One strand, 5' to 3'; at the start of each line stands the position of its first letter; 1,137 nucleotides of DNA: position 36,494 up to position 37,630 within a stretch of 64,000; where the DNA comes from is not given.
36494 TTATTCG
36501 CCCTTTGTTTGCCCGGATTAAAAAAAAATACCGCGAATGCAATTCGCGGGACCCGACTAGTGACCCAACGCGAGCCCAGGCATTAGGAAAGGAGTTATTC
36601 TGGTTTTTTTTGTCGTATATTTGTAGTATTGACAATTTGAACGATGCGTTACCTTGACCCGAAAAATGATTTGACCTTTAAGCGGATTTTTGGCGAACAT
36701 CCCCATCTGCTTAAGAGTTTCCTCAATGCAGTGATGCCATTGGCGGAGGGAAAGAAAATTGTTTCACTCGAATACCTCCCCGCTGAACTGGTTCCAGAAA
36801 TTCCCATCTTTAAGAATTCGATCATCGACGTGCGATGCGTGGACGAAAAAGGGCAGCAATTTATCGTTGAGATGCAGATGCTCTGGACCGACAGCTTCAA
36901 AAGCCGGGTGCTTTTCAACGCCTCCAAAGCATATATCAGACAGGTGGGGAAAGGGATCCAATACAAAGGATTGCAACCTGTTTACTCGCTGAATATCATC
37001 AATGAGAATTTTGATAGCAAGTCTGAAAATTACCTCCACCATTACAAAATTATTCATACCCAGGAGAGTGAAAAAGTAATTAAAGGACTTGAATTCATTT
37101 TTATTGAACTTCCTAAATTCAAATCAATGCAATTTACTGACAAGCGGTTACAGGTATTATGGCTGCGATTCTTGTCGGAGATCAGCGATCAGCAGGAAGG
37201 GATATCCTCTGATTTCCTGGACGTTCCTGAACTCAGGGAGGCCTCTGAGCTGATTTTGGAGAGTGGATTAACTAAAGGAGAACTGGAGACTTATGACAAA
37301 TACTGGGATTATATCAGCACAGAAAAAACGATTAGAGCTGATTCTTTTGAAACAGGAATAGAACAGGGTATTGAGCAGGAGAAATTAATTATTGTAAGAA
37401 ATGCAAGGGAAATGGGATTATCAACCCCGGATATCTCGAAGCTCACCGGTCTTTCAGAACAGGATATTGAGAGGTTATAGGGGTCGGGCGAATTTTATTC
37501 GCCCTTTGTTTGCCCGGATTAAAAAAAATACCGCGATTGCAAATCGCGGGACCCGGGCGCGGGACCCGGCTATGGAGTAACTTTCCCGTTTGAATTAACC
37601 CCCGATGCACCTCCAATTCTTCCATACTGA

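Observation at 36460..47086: Repeat-delimited cassette array: Rpn nuclease, two giant NHL-propeller surface proteins and a membrane AraC regulator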

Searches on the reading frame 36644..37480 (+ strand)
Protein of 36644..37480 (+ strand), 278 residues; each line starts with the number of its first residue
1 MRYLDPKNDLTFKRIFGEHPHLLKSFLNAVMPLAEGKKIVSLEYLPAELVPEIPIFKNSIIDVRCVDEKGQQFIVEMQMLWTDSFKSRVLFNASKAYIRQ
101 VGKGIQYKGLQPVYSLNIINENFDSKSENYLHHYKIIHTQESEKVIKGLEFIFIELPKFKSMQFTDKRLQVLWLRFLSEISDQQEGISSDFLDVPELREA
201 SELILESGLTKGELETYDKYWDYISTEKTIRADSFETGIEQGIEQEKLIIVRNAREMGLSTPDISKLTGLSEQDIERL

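Call 10: search_protein_families(library=pfam, proteins=[window:36644-37480:+], max_evalue=0.01)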
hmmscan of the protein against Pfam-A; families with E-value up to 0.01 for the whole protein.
window:36644-37480:+ (278 aa): 1 family
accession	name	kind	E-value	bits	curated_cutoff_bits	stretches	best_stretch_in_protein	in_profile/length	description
PF12784.13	PDDEXK_2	-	1.1e-44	153.4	27.4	1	6-221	1-216/229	PD-(D/E)XK nuclease family transposase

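Call 13: search_protein_families(library=ncbifam, proteins=[window:36644-37480:+], max_evalue=0.01)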
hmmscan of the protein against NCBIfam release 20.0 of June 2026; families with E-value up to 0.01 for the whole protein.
window:36644-37480:+ (278 aa): 1 family
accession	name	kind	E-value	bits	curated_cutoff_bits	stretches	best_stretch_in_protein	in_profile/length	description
TIGR01784.1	T_den_put_tspse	subfamily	2.9e-29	102.7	52.1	1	7-277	1-272/273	Rpn family recombination-promoting nuclease/putative transposase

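Call 59: find_homologous_proteins(query=window:36644-37480:+, max_evalue=1e-40)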
Query window:36644-37480:+ (278 aa): 7390 proteins with E <= 1e-40 among 8000 candidates; the best 120 are listed.
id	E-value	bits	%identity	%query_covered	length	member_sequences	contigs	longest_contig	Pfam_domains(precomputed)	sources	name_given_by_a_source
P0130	1.1e-176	604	99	100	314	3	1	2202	PF12784.14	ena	-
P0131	1.5e-170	584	95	100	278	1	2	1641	PF12784.14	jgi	jgi:predicted transposase/invertase (TIGR01784 family)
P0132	4.7e-167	572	93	100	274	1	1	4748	PF12784.14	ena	-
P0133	5.4e-166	569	93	100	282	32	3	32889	PF12784.14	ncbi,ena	-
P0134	9.1e-159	545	86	100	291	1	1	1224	PF12784.14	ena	-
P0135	2.3e-157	540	81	100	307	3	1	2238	PF12784.14,PF27070.1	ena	-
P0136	2.8e-157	540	86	100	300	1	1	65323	PF12784.14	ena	-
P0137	7.0e-157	539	80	100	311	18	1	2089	PF12784.14,PF27070.1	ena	-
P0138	5.1e-151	520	81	100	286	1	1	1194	PF12784.14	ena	-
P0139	4.2e-150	516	83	100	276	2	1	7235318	PF12784.14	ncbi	-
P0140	1.1e-146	505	79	100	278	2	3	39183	PF12784.14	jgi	-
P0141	1.9e-146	505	80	100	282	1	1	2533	PF12784.14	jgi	-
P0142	1.1e-143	495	80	99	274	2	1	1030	PF12784.14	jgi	jgi:predicted transposase/invertase (TIGR01784 family)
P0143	1.1e-143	495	78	100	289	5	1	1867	PF12784.14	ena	-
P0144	2.1e-143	495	75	100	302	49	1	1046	PF12784.14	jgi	jgi:predicted transposase/invertase (TIGR01784 family)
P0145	5.7e-143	493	77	100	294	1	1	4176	PF12784.14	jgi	jgi:predicted transposase/invertase (TIGR01784 family)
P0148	2.9e-142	491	75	100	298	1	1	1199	PF12784.14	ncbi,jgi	jgi:predicted transposase/invertase (TIGR01784 family)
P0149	8.0e-142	489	79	99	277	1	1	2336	PF12784.14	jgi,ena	jgi:predicted transposase/invertase (TIGR01784 family)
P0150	1.1e-141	489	75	100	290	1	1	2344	PF12784.14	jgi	jgi:predicted transposase/invertase (TIGR01784 family)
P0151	1.2e-141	489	75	100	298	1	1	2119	PF12784.14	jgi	jgi:predicted transposase/invertase (TIGR01784 family)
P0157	2.3e-139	481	74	100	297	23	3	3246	PF12784.14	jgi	jgi:predicted transposase/invertase (TIGR01784 family)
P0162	2.2e-137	475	80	96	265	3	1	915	PF12784.14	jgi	jgi:predicted transposase/invertase (TIGR01784 family)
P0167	2.2e-130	452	71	100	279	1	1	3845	PF12784.14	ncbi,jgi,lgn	jgi:predicted transposase/invertase (TIGR01784 family)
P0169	3.8e-130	451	71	100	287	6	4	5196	PF12784.14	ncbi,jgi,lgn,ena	jgi:predicted transposase/invertase (TIGR01784 family)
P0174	8.4e-128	443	70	100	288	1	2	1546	PF12784.14,PF27070.1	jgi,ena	jgi:predicted transposase/invertase (TIGR01784 family)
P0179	3.2e-119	415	67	100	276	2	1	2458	PF12784.14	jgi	jgi:predicted transposase/invertase (TIGR01784 family)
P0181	4.2e-119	415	64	100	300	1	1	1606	PF12784.14,PF27070.1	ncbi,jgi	jgi:predicted transposase/invertase (TIGR01784 family)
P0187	4.3e-113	395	60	100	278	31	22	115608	PF12784.14,PF27070.1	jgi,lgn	jgi:predicted transposase/invertase (TIGR01784 family)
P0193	6.2e-110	385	68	89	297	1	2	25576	PF12784.14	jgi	jgi:predicted transposase/invertase (TIGR01784 family)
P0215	6.5e-106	372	61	93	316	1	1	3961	PF12784.14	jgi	jgi:predicted transposase/invertase (TIGR01784 family)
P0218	1.0e-105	371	59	100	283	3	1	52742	PF12784.14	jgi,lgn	jgi:predicted transposase/invertase (TIGR01784 family)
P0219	1.5e-105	370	68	87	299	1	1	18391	PF12784.14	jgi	jgi:predicted transposase/invertase (TIGR01784 family)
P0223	2.3e-105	370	63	100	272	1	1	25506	PF12784.14,PF27070.1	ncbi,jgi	jgi:predicted transposase/invertase (TIGR01784 family)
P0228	6.7e-105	368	61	93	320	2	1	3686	PF12784.14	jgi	jgi:predicted transposase/invertase (TIGR01784 family)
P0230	1.1e-104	368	60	99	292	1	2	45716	PF12784.14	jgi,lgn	jgi:predicted transposase/invertase (TIGR01784 family)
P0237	1.5e-103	364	59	99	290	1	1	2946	PF12784.14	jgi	jgi:predicted transposase/invertase (TIGR01784 family)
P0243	3.5e-103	363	59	100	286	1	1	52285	PF12784.14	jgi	jgi:predicted transposase/invertase (TIGR01784 family)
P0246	5.6e-103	362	56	100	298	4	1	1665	PF12784.14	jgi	jgi:predicted transposase/invertase (TIGR01784 family)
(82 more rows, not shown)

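Call 60: find_encoding_contigs(protein=P0139, flank=4000, max_places=4)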
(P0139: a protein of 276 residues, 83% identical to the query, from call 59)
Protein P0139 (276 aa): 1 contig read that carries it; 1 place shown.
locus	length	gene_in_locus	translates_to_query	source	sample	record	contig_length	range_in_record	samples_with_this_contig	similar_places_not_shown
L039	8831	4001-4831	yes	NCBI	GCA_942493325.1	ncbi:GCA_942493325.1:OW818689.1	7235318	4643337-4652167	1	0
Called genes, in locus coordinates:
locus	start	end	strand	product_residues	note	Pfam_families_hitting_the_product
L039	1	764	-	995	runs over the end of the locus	PF02837:Glyco_hydro_2_N, PF22666:Glyco_hydro_2_N2 (weak), PF00703:Glyco_hydro_2, PF02836:Glyco_hydro_2_C, PF16353:LacZ_4 (faint)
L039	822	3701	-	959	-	PF17132:Glyco_hydro_106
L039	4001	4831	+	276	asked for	PF12784:PDDEXK_2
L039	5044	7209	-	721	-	PF14322:SusD-like_3, PF12771:SusD-like_2 (faint), PF07980:SusD_RagB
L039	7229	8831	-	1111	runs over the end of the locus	PF13620:CarboxypepD_reg, PF13715:CarbopepD_reg_2, PF07715:Plug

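Call 61: find_encoding_contigs(protein=P0136, flank=6000, max_places=3)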
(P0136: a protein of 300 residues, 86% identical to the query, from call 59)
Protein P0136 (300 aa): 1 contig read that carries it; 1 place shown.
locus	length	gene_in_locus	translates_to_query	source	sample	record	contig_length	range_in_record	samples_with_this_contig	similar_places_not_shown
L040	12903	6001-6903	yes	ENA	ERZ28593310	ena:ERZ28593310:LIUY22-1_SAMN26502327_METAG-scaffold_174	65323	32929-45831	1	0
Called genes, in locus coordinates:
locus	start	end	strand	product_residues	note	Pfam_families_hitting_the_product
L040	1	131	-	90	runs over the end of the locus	-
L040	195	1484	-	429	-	PF00753:Lactamase_B (weak), PF12706:Lactamase_B_2, PF07521:RMMBL (faint)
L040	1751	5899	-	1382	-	PF17132:Glyco_hydro_106, PF21254:AGA-YXIM_GBD, PF00657:Lipase_GDSL, PF13472:Lipase_GDSL_2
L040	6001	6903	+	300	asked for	PF12784:PDDEXK_2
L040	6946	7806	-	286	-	PF00480:ROK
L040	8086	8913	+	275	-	PF02900:LigB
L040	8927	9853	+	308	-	PF02574:S-methyl_trans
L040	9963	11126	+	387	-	PF00145:DNA_methylase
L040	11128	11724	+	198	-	PF17728:BsuBI_PstI_RE_N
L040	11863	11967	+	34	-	-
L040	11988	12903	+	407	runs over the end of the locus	PF00578:AhpC-TSA, PF08534:Redoxin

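Call 62: find_encoding_contigs(protein=P0132, flank=5000, max_places=3)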
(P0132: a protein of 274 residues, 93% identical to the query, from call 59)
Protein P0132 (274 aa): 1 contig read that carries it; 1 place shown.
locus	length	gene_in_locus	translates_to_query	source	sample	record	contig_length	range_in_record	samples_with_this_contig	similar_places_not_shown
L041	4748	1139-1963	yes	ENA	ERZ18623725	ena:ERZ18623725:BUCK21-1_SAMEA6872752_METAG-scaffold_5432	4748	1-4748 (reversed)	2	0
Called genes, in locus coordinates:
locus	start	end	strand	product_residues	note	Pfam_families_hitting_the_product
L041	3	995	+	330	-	?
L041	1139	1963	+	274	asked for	PF12784:PDDEXK_2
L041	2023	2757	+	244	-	PF00753:Lactamase_B, PF12706:Lactamase_B_2 (weak)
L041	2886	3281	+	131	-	-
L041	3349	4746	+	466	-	?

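Call 82: find_encoding_contigs(protein=P0130, flank=5000, max_places=6)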
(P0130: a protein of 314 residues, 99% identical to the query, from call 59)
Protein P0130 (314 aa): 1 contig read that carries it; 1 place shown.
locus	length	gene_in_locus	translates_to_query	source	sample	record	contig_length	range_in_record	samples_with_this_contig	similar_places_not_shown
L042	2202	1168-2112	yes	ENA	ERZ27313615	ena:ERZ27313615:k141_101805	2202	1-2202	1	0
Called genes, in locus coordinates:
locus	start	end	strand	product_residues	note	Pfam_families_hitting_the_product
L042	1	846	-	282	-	?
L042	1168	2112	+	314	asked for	PF12784:PDDEXK_2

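Call 90: search_protein_families(library=padloc, proteins=[window:36644-37480:+], max_evalue=0.01)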
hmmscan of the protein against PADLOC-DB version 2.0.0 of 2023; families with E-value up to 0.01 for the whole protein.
window:36644-37480:+ (278 aa): 0 families
